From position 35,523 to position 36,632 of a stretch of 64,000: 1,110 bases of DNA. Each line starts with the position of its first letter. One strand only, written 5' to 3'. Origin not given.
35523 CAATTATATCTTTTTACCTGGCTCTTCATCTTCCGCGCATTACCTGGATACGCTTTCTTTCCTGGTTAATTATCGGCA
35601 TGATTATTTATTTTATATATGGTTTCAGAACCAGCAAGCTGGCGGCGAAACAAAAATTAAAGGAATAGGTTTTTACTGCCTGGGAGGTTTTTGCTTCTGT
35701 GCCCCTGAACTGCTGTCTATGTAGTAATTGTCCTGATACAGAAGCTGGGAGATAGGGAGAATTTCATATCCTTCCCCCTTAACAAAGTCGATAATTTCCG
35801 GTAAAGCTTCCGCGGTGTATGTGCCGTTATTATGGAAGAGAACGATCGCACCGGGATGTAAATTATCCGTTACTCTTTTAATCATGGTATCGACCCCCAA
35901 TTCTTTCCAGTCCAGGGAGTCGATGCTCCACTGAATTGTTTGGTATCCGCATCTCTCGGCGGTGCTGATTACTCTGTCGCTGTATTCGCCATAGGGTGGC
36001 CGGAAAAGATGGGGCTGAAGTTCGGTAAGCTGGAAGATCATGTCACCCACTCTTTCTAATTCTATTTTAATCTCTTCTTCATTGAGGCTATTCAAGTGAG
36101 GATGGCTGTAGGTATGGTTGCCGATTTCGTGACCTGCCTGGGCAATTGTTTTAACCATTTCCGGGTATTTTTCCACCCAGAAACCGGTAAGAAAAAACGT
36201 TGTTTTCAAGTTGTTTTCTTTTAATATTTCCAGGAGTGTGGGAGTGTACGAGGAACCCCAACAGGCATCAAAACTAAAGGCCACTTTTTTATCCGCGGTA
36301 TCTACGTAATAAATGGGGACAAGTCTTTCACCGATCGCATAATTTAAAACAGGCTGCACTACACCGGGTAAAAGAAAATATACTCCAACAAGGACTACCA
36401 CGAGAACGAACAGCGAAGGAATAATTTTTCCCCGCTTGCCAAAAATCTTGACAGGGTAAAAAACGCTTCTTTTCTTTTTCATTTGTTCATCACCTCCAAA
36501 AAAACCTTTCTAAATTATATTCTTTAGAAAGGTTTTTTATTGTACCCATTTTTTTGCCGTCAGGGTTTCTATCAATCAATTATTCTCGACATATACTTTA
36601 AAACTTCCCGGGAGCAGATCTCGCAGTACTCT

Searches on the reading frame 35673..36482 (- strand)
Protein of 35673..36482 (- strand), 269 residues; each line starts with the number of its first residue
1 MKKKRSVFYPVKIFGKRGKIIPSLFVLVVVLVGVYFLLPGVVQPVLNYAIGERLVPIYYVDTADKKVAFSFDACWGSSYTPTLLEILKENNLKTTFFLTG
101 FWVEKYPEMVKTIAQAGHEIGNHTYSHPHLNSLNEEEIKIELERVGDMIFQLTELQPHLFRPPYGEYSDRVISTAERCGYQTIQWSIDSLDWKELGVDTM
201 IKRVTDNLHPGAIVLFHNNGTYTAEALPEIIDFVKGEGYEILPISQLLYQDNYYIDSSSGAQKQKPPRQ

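Call 21: search_protein_families(library=pfam, proteins=[window:35673-36482:-], max_evalue=0.001)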
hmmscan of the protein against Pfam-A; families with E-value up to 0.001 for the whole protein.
window:35673-36482:- (269 aa): 2 families
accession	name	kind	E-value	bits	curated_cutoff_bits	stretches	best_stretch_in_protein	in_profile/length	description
PF01522.26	Polysacc_deac_1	-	4.1e-39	133.8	23.1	1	61-182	3-123/124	Polysaccharide deacetylase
PF03065.20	Glyco_hydro_57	-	0.00026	20.8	21.2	1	102-183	86-169/291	Glycosyl hydrolase family 57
